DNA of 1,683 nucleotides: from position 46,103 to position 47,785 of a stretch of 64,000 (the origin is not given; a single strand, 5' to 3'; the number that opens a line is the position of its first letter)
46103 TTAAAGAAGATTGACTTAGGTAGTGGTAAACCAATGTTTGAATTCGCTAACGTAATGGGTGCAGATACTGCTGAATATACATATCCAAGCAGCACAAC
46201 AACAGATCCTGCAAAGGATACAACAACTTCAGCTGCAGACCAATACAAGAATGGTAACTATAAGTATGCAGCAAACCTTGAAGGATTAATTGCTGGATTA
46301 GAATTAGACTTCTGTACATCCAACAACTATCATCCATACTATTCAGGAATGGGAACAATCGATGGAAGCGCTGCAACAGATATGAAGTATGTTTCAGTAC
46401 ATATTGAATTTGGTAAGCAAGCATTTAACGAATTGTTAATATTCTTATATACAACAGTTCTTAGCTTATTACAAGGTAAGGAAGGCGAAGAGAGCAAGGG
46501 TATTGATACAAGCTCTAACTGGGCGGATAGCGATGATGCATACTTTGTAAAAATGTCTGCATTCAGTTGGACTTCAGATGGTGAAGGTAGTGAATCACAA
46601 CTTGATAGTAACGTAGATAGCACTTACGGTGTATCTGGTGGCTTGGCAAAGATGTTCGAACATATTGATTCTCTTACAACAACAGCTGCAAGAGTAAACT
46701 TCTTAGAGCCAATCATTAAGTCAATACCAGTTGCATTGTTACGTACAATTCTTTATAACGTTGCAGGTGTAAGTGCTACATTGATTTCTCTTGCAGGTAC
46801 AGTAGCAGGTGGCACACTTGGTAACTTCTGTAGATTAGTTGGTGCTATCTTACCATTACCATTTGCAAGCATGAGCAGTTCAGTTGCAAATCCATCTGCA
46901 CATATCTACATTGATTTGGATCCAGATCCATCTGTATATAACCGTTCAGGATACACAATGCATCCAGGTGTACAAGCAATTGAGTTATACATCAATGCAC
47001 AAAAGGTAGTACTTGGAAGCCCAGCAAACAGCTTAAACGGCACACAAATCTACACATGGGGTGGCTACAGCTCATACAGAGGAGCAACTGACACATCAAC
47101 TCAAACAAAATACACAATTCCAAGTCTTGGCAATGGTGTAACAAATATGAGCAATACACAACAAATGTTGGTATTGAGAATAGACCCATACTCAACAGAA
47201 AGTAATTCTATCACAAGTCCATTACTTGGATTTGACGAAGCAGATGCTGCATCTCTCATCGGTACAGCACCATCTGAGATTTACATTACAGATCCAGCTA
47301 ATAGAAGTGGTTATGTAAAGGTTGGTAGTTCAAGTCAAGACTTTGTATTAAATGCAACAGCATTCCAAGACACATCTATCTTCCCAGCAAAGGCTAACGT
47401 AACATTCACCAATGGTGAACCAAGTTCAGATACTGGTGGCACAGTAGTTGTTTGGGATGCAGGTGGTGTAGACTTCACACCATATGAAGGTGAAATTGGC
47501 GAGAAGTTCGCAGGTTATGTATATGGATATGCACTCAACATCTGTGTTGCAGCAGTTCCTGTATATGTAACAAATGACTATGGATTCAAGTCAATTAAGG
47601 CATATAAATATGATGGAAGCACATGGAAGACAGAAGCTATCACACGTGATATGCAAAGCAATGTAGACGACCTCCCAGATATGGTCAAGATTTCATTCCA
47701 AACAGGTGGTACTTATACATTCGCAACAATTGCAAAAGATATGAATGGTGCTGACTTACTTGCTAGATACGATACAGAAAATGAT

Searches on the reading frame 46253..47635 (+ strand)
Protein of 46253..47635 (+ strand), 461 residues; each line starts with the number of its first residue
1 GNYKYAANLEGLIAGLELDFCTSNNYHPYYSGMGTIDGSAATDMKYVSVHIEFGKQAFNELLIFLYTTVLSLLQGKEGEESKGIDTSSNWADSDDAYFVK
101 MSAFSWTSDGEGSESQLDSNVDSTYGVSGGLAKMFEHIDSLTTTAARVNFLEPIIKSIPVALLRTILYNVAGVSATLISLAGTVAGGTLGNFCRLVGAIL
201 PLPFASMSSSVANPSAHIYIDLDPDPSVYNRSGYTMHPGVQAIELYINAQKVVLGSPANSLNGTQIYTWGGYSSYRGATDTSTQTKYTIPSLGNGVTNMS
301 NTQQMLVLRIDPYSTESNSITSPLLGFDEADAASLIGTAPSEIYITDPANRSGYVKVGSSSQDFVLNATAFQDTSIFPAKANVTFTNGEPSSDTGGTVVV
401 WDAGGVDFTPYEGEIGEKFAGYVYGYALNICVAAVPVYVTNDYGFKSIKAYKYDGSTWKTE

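Call 40: find_related_loci(query=A3, collection=genome_contigs, flank=10000)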
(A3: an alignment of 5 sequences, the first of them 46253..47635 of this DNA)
Query A3 (461 aa) in genome_contigs; peptide patterns used: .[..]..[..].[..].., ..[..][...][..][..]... (x = any residue, [..] = any of these).
274 stretches matched a pattern; 23 encode a relative of the query (tblastn E <= 1e-3); 22 distinct loci.
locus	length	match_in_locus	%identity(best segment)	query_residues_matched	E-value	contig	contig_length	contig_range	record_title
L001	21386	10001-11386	85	1-461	0e+0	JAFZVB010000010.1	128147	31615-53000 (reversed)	MAG: Clostridia bacterium isolate RGIG8124 Water_buffalos_Rumen-3__c597576, whole genome shotgun sequence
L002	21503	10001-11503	37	3-451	3e-80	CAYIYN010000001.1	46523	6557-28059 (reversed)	MAG TPA_asm: uncultured Bacteroidaceae bacterium isolate ERP122455_co1_40 genome assembly, contig: NODE_48_length_46523_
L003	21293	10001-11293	38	5-451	9e-74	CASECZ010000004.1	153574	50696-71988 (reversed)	uncultured Clostridia bacterium isolate A31_L1_344344_idba_bin.52 genome assembly, contig: A31_L1_344344_idba_bin.52.fa_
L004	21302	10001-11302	38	5-458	2e-73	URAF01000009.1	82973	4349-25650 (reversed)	uncultured Clostridiales bacterium isolate UMGS814 genome assembly, contig: NODE_86_length_82973_cov_4.729962, whole gen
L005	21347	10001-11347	34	3-461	3e-72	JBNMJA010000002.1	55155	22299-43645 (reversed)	MAG: Bacillota bacterium isolate CM_BacCAG2167.82 k141_393548_length_55155_cov_13.1117, whole genome shotgun sequence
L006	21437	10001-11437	34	3-461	4e-72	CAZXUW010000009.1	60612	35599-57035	MAG TPA_asm: uncultured Bacteroides sp. isolate SRP350583_co1_154 genome assembly, contig: NODE_665_length_60612_cov_406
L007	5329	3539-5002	34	3-452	5e-71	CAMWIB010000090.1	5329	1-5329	MAG TPA_asm: uncultured Clostridia bacterium isolate SRR14411283_bin.10_metawrap_v1.3_MAG genome assembly, contig: NODE.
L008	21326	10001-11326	34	3-455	1e-70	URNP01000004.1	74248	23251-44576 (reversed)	uncultured Clostridiales bacterium isolate UMGS1170 genome assembly, contig: NODE_76_length_74248_cov_10.025838, whole g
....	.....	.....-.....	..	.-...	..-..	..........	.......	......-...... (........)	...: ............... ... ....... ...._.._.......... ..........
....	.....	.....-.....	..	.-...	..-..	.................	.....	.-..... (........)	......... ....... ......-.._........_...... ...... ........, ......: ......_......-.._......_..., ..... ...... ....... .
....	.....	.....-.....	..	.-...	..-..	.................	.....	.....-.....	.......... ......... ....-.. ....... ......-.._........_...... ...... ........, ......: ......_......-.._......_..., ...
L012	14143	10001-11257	36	5-455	3e-66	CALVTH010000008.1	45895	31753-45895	MAG: uncultured Clostridia bacterium isolate BRZ_LA__bin1 genome assembly, contig: BRZ_LA__NODE_440_length_45895_cov_10.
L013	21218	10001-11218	36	5-451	2e-64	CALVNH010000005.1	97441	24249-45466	MAG: uncultured Clostridia bacterium isolate BRZ_P__bin69 genome assembly, contig: BRZ_P__NODE_289_length_97441_cov_37.4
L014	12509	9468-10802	33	3-451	5e-64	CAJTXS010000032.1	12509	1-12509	MAG TPA_asm: uncultured Christensenella sp. isolate MGBC120929 genome assembly, contig: MGBC120929.32, whole genome shot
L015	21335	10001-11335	33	3-451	2e-63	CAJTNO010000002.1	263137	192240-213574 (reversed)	MAG TPA_asm: uncultured Christensenella sp. isolate MGBC105042 genome assembly, contig: MGBC105042.2, whole genome shotg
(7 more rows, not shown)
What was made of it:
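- Nearly all are Clostridia, Christensenella or Bacillota MAGs, several named after rumen, gut or rabbit samples (call 40).
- Tried and rejected: It was redone with A3 (call 40).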

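Call 93: search_solved_structures(query=A3, max_evalue=1)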
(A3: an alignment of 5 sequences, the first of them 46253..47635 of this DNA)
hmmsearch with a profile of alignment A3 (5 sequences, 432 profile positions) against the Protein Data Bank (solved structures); distinct sequences matched with E-value up to 1: 2.
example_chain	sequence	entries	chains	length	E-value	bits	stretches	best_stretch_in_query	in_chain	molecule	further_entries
6nhj_z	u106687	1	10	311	0.62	12.2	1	161-189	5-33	Triplex capsid protein 2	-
1vlp_A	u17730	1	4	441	0.71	12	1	82-166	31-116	nicotinate phosphoribosyltransferase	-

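Call 98: find_homologous_proteins(query=A3, max_evalue=0.001)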
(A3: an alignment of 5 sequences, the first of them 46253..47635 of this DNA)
Query A3 (5 sequences) (461 aa, profile of the alignment): 1 proteins with E <= 0.001 among 8000 candidates.
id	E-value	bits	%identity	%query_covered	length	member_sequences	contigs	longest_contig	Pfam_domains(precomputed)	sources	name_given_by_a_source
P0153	5.2e-62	228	41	54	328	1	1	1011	-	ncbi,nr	ncbi:MAG: hypothetical protein K2M36_04805, partial [Clostridia bacterium]|nr:hypothetical protein [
